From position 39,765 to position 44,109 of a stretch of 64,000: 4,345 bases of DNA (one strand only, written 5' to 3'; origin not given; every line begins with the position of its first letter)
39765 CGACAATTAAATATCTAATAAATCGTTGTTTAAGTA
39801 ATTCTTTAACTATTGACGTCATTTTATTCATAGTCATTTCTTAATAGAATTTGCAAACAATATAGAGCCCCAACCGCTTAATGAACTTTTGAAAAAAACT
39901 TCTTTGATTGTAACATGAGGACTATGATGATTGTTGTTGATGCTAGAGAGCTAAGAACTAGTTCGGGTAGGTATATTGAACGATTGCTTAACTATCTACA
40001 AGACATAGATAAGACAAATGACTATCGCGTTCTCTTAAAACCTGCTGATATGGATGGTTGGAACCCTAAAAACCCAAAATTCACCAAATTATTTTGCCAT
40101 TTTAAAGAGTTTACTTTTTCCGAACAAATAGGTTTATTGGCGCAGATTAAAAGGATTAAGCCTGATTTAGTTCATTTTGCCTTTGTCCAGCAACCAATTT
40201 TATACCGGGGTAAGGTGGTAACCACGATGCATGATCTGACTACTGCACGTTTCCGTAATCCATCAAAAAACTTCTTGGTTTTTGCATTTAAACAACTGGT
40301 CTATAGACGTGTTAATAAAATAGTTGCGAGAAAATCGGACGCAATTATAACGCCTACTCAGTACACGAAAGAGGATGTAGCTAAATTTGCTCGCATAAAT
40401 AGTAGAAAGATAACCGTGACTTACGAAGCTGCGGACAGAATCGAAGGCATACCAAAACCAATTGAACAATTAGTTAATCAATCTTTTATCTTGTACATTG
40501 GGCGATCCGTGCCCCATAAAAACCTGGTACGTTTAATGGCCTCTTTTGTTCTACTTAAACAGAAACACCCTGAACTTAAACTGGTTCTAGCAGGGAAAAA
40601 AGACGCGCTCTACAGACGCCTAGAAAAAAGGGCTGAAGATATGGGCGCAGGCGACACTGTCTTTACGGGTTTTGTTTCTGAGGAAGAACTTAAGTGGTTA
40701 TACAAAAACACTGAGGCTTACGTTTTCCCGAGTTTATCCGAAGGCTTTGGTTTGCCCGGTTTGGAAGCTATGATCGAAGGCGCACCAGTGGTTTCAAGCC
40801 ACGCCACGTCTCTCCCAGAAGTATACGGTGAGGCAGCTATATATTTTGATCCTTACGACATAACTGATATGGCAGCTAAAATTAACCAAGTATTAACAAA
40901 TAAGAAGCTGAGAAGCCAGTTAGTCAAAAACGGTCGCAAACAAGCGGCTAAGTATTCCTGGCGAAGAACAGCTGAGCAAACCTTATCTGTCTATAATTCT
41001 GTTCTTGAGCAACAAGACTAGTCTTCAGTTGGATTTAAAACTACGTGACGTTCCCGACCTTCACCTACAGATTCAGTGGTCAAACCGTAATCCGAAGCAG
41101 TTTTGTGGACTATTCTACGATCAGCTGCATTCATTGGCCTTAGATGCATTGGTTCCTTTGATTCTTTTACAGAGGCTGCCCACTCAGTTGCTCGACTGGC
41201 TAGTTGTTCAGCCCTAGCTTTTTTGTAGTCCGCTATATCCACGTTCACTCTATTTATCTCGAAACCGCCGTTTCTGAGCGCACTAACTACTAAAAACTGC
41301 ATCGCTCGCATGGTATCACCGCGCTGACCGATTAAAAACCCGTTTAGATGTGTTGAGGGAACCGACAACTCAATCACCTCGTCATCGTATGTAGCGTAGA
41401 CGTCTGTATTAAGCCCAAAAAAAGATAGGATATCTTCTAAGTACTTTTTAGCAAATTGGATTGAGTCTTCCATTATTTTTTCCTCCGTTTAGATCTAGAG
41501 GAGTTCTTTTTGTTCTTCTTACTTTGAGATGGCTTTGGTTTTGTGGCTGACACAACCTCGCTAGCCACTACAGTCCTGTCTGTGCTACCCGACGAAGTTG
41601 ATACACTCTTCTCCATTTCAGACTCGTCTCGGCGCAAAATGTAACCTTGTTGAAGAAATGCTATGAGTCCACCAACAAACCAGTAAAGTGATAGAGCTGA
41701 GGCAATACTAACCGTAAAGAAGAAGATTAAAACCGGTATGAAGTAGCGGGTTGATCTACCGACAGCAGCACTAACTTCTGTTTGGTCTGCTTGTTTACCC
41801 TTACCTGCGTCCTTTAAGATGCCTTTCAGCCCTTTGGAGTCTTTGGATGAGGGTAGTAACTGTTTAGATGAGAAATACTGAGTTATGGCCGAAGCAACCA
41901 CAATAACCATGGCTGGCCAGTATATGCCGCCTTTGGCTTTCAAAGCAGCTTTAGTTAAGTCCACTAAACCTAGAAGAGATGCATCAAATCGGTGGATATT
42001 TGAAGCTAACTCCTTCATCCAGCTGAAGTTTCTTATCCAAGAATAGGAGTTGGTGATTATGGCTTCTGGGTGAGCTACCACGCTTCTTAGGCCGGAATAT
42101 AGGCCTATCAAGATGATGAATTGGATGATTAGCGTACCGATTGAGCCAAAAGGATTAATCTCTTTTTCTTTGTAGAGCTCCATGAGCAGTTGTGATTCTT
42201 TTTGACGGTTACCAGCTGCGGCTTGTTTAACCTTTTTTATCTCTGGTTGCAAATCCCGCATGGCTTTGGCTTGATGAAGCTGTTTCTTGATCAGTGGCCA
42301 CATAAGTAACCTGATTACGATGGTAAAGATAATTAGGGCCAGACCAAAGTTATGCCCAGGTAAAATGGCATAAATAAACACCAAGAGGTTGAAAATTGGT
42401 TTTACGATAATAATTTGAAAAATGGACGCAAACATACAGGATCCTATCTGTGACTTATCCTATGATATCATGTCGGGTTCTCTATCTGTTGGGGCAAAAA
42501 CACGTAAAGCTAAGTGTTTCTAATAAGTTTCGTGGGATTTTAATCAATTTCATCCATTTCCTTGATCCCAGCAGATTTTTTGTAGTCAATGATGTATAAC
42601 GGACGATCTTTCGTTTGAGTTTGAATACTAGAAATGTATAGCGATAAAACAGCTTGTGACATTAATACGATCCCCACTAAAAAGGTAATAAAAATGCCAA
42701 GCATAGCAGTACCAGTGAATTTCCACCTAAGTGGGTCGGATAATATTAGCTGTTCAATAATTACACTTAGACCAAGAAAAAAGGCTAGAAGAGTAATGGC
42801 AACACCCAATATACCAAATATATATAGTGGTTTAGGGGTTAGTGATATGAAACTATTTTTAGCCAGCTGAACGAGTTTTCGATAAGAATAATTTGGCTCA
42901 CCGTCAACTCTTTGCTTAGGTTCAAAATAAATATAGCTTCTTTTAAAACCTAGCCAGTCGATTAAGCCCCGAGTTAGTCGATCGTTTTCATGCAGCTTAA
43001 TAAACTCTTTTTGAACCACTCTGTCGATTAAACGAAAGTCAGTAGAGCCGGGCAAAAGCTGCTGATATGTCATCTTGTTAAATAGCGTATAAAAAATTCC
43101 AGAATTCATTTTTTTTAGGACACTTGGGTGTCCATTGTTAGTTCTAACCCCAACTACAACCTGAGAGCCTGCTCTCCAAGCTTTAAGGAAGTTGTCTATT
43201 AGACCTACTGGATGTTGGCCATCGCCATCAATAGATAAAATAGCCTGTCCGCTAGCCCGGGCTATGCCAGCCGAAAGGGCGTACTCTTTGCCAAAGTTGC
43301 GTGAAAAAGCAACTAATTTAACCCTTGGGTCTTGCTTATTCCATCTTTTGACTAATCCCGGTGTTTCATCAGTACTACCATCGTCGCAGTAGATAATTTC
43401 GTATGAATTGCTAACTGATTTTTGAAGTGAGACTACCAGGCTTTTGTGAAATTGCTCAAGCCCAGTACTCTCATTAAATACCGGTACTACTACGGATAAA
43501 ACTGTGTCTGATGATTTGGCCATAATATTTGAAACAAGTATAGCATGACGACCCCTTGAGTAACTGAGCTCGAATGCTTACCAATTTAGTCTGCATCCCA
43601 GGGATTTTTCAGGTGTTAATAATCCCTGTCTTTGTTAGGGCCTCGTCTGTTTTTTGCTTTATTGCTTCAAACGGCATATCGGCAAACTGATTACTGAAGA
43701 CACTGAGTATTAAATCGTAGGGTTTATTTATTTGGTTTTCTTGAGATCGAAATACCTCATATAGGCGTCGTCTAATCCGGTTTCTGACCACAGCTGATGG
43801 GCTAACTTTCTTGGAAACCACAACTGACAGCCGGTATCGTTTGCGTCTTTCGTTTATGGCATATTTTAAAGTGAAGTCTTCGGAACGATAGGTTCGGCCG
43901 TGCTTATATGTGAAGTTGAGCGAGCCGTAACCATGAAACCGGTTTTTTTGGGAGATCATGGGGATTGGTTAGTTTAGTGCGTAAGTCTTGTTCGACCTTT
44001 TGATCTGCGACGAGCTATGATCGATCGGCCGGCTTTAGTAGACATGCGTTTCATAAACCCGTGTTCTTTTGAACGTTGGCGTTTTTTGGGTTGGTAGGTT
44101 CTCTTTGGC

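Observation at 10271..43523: About 30 kb, half of the window, is devoted to one composite envelope-glycan locus combining two assembly logics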

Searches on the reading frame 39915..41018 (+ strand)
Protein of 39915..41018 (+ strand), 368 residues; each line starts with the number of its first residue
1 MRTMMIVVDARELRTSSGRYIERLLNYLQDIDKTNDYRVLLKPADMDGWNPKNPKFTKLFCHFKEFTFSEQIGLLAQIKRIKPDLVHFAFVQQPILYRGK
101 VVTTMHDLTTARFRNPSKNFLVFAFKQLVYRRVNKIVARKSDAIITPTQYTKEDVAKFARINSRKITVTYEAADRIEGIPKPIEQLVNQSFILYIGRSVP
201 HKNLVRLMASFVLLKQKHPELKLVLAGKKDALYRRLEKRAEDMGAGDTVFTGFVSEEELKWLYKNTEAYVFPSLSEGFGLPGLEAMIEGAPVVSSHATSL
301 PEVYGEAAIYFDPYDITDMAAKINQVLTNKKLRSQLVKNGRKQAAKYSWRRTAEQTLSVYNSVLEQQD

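Call 5: search_protein_families(library=pfam, proteins=[window:39915-41018:+])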
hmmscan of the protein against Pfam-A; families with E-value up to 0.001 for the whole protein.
window:39915-41018:+ (368 aa): 5 families
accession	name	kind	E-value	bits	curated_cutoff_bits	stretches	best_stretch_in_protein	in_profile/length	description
PF00534.26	Glycos_transf_1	-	4.5e-35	121.1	26.4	1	187-343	13-172/172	Glycosyl transferases group 1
PF13692.12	Glyco_trans_1_4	-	5.1e-25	88.8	27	1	192-329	4-142/142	Glycosyl transferases group 1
PF13439.12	Glyco_transf_4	-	1.5e-11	45.1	28.5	1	61-172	51-165/170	Glycosyltransferase Family 4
PF20706.3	GT4-conflict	-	6e-10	39.1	26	1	190-354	198-383/385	Family 4 Glycosyltransferase in conflict systems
PF13524.12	Glyco_trans_1_2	-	1.7e-08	35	25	1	216-357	11-143/144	Glycosyl transferase-like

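Call 39: search_protein_families(library=ncbifam, proteins=[window:39915-41018:+], max_evalue=1e-8)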
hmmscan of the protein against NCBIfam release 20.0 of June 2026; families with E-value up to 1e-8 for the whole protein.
window:39915-41018:+ (368 aa): 20 families
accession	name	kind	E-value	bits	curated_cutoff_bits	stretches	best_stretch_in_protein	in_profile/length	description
TIGR04047.1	MSMEG_0565_glyc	hypoth_equivalog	3.5e-28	98.8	259.85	1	190-361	194-372/373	MSMEG_0565 family glycosyltransferase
NF038295.1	EPS_HpsP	equivalog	1.2e-19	70.6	550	1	185-363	203-387/388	hormogonium polysaccharide biosynthesis glycosyltransferase HpsP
TIGR03449.1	mycothiol_MshA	equivalog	3.8e-18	65.6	462.5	1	186-364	217-404/406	D-inositol-3-phosphate glycosyltransferase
TIGR02149.1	glgA_Coryne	subfamily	1e-17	64.4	302.4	1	96-364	104-391/391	glycogen synthase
TIGR04157.1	glyco_rSAM_CFB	subfamily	2.7e-17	62.8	400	1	134-341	163-386/406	TIGR04157 family glycosyltransferase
NF041876.1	EPS_EpsE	equivalog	8.6e-17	61.4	400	1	191-354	216-387/389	exopolysaccharide biosynthesis GT4 family glycosyltransferase EpsE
NF041010.1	glycosy_Agl16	equivalog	8.7e-17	61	575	1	126-363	119-351/352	glycosylation protein Agl16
TIGR03999.1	thiol_BshA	equivalog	6.7e-16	58.2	273.7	1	130-364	134-374/375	N-acetyl-alpha-D-glucosaminyl L-malate synthase BshA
TIGR03088.1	stp2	hypoth_equivalog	8e-15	54.7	409.05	1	188-364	193-374/374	TIGR03088 family PEP-CTERM/XrtA system glycosyltransferase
NF053513.1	Gtran_IagA_BgsA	equivalog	9.5e-15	54.4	460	1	100-364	69-332/333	LTA glycolipid anchor biosynthesis glycosyltransferase, IagA/BgsA family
NF053787.1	GlcN_PG_synth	equivalog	4.5e-14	52.1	480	1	173-364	181-360/361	N-acetylglucosaminyl phosphatidylglycerol synthase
NF012028.0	PRK15484.1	subfamily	5e-14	52.2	618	1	184-355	188-370/380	lipopolysaccharide N-acetylglucosaminyltransferase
NF050063.1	ProtGlycPglJ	equivalog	5.7e-14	52.1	500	1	108-357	112-360/363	N-acetylgalactosamine-N,N'-diacetylbacillosaminyl-diphospho-undecaprenol 4-alpha-N-acetylgalactosaminyltransferase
TIGR04063.1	stp3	hypoth_equivalog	4.6e-13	48.8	442.05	1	128-364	145-396/397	TIGR04063 family PEP-CTERM/XrtA system glycosyltransferase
NF038298.1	EPS_HpsO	equivalog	1.6e-12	46.9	575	1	191-363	203-387/388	hormogonium polysaccharide biosynthesis glycosyltransferase HpsO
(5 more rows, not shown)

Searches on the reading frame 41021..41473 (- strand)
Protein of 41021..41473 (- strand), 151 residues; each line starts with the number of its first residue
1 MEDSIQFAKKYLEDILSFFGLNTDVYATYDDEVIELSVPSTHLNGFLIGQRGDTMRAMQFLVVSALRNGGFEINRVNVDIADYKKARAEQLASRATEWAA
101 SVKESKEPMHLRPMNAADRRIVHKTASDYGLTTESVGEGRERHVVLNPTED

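Call 5: search_protein_families(library=pfam, proteins=[window:41021-41473:-])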
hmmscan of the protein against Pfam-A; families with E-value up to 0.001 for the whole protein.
window:41021-41473:- (151 aa): 2 families
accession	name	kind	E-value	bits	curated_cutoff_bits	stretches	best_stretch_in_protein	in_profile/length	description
PF01424.28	R3H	-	3.7e-19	68.9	26.8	1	90-148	2-60/60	R3H domain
PF13083.13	KH_KhpA-B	-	1.1e-05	25.7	32.1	1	7-73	3-69/73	KhpA/KhpB, KH domain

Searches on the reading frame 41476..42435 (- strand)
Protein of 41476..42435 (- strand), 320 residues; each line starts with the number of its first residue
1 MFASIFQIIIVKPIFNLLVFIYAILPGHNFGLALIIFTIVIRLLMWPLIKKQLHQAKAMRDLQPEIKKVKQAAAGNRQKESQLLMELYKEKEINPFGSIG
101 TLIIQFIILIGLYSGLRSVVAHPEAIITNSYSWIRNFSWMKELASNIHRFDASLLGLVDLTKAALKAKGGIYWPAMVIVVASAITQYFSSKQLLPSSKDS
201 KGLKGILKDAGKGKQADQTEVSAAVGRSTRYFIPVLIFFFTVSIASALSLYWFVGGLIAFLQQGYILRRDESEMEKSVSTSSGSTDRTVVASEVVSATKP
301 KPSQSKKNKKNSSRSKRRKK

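Call 6: search_protein_families(library=pfam, proteins=[window:41476-42435:-])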
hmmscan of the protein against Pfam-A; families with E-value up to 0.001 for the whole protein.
window:41476-42435:- (320 aa): 1 family
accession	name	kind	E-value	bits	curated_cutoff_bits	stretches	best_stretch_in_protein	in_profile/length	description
PF02096.25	60KD_IMP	-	4.1e-39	134.6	35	1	30-266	1-161/163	60Kd inner membrane protein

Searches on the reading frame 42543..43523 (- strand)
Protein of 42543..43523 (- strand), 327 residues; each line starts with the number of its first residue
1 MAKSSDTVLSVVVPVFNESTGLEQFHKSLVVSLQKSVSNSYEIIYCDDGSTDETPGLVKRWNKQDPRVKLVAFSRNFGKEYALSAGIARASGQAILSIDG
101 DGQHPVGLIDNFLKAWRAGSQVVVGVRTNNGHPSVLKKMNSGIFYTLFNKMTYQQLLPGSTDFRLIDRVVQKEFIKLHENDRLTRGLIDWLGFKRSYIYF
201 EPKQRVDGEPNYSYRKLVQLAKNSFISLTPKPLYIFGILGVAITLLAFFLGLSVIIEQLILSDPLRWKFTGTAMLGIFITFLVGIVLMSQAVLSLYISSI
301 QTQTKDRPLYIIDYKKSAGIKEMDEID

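Call 6: search_protein_families(library=pfam, proteins=[window:42543-43523:-])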
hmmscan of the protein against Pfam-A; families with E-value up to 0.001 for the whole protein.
window:42543-43523:- (327 aa): 1 family
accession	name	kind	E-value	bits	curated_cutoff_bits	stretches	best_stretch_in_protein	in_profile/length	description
PF00535.33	Glycos_transf_2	-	3e-27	96.1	23.3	1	10-169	1-162/168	Glycosyl transferase family 2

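Call 39: search_protein_families(library=ncbifam, proteins=[window:42543-43523:-], max_evalue=1e-8)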
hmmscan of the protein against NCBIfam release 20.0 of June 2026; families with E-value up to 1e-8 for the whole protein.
window:42543-43523:- (327 aa): 8 families
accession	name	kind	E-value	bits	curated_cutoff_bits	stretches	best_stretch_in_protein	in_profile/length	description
NF047588.1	GlcsyltransPgfSStrep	equivalog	2.9e-63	213.9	500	1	9-313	3-303/308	glycosyltransferase PgfS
NF007986.1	PRK10714.1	equivalog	4.3e-35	121.2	529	1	9-313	8-309/316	undecaprenyl-phosphate 4-deoxy-4-formamido-L-arabinose transferase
TIGR03937.1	PgaC_IcaA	equivalog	5.3e-16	58.6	422.3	1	7-102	45-136/407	poly-beta-1,6-N-acetyl-D-glucosamine synthase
NF007482.0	PRK10073.1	equivalog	8.4e-14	51.3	423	1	3-103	2-97/334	glycosyltransferase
NF041875.1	EPS_EpsD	equivalog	5.8e-12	45.6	370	1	9-124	1-112/325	exopolysaccharide biosynthesis glycosyltransferase EpsD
NF047683.1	TeichurnBiosyTuaG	equivalog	2.3e-10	40.6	400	1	6-104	5-99/252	teichuronic acid biosynthesis protein TuaG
TIGR04283.1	glyco_like_mftF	equivalog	2.2e-09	37.3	182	1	9-120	1-101/221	TIGR04283 family arsenosugar biosynthesis glycosyltransferase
NF045692.1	OglycostaseCruG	equivalog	2.3e-09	36.7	600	1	9-118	43-154/386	2'-O-glycosyltransferase CruG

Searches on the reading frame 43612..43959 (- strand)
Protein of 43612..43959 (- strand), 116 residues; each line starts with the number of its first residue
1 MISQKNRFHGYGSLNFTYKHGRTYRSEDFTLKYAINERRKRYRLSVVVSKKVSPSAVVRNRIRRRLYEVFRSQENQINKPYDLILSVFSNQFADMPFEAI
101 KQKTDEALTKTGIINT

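Call 6: search_protein_families(library=pfam, proteins=[window:43612-43959:-])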
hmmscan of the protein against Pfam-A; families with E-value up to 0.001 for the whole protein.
window:43612-43959:- (116 aa): 1 family
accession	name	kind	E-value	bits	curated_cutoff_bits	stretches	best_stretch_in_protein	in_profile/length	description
PF00825.24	Ribonuclease_P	-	2.8e-20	72.8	22.3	1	6-111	5-108/109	Ribonuclease P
